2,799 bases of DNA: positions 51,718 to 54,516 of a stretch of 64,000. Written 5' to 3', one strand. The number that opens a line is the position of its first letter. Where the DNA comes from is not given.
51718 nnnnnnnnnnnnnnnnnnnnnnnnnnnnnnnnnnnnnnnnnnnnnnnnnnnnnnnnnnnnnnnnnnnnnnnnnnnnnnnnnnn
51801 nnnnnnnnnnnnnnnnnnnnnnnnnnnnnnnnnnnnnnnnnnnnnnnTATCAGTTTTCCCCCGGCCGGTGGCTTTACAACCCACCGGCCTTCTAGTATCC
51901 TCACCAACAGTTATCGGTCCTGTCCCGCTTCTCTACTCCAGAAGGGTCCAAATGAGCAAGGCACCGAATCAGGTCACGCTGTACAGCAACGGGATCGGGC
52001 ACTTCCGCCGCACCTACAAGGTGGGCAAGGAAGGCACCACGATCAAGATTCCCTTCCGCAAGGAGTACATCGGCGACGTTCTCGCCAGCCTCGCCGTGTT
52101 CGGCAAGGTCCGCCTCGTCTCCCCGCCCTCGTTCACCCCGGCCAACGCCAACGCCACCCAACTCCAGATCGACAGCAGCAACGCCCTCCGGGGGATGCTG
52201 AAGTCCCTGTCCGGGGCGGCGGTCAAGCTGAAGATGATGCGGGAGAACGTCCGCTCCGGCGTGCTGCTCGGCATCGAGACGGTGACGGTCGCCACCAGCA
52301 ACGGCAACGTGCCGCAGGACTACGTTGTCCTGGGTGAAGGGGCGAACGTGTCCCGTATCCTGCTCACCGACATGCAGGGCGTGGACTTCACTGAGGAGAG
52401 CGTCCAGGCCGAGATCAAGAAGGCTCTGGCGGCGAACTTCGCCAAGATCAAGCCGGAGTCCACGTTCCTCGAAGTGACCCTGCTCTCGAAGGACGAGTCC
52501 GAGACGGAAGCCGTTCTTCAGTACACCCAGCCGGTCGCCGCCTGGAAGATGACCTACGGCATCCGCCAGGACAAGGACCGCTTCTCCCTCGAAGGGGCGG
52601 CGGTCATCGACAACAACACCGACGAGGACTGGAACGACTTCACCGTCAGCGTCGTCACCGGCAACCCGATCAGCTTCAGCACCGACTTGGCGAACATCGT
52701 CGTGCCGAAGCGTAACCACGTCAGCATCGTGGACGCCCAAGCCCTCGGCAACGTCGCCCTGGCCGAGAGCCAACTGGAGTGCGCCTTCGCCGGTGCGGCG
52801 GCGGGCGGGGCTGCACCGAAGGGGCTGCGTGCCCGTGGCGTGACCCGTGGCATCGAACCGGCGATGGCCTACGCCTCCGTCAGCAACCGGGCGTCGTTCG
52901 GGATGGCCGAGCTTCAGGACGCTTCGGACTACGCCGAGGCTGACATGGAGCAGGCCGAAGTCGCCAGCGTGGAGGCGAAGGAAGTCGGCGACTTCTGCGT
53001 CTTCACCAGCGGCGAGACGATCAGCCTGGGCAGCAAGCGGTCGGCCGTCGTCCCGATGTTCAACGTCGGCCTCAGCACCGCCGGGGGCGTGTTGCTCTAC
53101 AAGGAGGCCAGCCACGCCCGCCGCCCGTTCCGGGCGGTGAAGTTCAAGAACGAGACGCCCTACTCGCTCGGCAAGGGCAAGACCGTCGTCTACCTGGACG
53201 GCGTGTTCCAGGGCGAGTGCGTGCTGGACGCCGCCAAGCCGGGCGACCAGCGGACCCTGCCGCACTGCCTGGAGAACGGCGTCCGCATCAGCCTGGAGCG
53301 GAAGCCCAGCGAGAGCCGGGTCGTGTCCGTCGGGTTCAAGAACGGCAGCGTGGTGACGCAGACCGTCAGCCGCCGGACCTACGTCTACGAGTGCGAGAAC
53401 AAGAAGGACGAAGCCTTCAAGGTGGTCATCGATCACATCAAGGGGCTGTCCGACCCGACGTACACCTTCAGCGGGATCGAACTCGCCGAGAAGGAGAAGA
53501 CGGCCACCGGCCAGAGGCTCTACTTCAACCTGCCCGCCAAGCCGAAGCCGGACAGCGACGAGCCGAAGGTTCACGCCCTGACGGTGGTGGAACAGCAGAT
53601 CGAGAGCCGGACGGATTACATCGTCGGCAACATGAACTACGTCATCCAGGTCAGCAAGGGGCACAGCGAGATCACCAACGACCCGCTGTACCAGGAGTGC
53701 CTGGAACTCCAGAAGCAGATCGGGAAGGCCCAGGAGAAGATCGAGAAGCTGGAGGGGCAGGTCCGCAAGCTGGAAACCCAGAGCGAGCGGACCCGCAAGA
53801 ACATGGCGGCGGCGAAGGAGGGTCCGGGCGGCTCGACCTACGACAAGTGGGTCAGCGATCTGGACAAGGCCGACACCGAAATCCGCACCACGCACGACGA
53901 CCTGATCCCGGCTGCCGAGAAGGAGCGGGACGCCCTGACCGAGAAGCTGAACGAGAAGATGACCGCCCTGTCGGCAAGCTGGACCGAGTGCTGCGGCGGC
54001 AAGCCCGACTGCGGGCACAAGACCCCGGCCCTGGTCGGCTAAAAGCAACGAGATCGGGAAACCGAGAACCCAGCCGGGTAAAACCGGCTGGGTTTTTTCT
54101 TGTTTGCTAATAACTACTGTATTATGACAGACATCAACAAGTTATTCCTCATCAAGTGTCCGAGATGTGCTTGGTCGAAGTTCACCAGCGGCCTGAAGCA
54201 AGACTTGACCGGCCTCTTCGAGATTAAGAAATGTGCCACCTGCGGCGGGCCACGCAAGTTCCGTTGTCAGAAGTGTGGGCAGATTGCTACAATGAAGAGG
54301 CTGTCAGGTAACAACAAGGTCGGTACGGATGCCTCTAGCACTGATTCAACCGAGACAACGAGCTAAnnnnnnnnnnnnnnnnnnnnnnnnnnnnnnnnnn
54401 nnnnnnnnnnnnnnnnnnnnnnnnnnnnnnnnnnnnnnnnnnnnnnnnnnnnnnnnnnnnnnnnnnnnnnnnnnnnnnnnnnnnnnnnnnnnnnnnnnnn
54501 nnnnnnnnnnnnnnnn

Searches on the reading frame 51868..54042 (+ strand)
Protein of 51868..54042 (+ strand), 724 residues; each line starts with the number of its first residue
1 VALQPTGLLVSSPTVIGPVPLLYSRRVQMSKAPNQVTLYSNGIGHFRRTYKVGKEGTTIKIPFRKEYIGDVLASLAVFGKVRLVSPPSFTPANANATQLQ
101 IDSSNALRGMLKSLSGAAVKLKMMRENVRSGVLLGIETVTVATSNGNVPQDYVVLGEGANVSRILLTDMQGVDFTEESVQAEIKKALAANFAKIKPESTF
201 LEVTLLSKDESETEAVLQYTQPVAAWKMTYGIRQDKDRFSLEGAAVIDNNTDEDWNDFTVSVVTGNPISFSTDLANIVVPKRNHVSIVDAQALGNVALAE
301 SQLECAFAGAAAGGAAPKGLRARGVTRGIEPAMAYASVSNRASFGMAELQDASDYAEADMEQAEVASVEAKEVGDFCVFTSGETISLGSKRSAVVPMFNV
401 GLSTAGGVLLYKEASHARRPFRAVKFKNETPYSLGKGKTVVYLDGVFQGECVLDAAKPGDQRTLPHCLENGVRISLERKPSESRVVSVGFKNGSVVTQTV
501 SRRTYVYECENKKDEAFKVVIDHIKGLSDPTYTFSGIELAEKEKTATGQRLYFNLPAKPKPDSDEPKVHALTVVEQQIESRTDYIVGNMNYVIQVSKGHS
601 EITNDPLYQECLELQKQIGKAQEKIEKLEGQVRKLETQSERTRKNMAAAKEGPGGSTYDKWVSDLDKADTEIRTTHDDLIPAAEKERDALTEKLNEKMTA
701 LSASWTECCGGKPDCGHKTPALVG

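Call 3: search_protein_families(library=pfam, proteins=[window:51868-54042:+], max_evalue=0.1)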
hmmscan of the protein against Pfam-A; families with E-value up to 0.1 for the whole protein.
window:51868-54042:+ (724 aa): 7 families
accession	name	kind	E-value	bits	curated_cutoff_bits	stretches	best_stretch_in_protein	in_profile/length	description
PF13598.12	DUF4139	-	8.5e-05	22.8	31.8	1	217-521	3-149/205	Domain of unknown function (DUF4139)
PF19111.5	DUF5798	-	0.012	16.2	27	1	605-648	18-61/89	Family of unknown function (DUF5798)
PF14362.11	DUF4407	-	0.012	15.4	31.3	1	609-700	134-231/297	Domain of unknown function (DUF4407)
PF02413.22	Caudo_TAP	-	0.013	16.1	22.1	0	653-702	37-87/131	Caudovirales tail fibre assembly protein, lambda gpK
PF14257.11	DUF4349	-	0.034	14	27.7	1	609-640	115-146/213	Domain of unknown function (DUF4349)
PF11932.13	DUF3450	-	0.034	13.9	32.6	1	603-704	38-141/241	Protein of unknown function (DUF3450)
PF11488.14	Lge1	-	0.04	14.5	25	0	607-644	21-58/71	Transcriptional regulatory protein LGE1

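Call 4: search_protein_families(library=phrogs, proteins=[window:51868-54042:+], max_evalue=0.01)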
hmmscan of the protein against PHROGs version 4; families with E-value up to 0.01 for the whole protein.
window:51868-54042:+ (724 aa): 0 families

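Call 32: search_protein_families(library=ncbifam, proteins=[window:51868-54042:+], max_evalue=0.01)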
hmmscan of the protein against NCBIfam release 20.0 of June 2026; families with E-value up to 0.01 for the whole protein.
window:51868-54042:+ (724 aa): 2 families
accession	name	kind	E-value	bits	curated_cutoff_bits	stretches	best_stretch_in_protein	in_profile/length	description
TIGR02231.1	TIGR02231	subfamily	6.5e-18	64.7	112.6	2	181-267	161-249/524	mucoidy inhibitor MuiA family protein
NF045487.1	ASRP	equivalog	0.0022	16.7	300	1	609-701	149-234/593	archaea-specific SMC-related protein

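Call 68: search_protein_families(library=padloc, proteins=[window:51868-54042:+], max_evalue=0.01)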
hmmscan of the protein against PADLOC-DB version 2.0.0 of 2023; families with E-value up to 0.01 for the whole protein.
window:51868-54042:+ (724 aa): 2 families
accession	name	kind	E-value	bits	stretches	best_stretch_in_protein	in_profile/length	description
PDLC00519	JetC1|JetC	-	0.0057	12.9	1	598-702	317-426/1097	DUF3584 domain; MukB-like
PDLC00512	JetC1|JetC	-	0.0068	12.5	1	599-707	721-829/1123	DUF3584 domain; MukB-like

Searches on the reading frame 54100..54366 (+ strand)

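Call 3: search_protein_families(library=pfam, proteins=[window:54100-54366:+], max_evalue=0.1)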
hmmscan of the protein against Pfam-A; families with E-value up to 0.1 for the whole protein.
window:54100-54366:+ (88 aa): 5 families
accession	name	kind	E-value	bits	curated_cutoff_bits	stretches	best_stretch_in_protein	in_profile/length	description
PF04438.22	zf-HIT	-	0.0036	17.4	24.7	1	43-60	3-20/30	HIT zinc finger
PF09723.15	Zn_ribbon_8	-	0.0066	16.9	34.4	0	54-63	6-16/41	Zinc ribbon domain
PF13248.11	Zn_ribbon_3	-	0.0093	15.8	27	0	18-27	3-11/26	zinc-ribbon domain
PF06397.17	Desulfoferrod_N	-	0.039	14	23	0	53-62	6-15/36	Desulfoferrodoxin, N-terminal domain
PF13453.11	Zn_ribbon_TFIIB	-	0.068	13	22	1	19-50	1-27/41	Transcription factor zinc-finger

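Call 4: search_protein_families(library=phrogs, proteins=[window:54100-54366:+], max_evalue=0.01)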
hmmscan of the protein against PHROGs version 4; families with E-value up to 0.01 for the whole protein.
window:54100-54366:+ (88 aa): 0 families
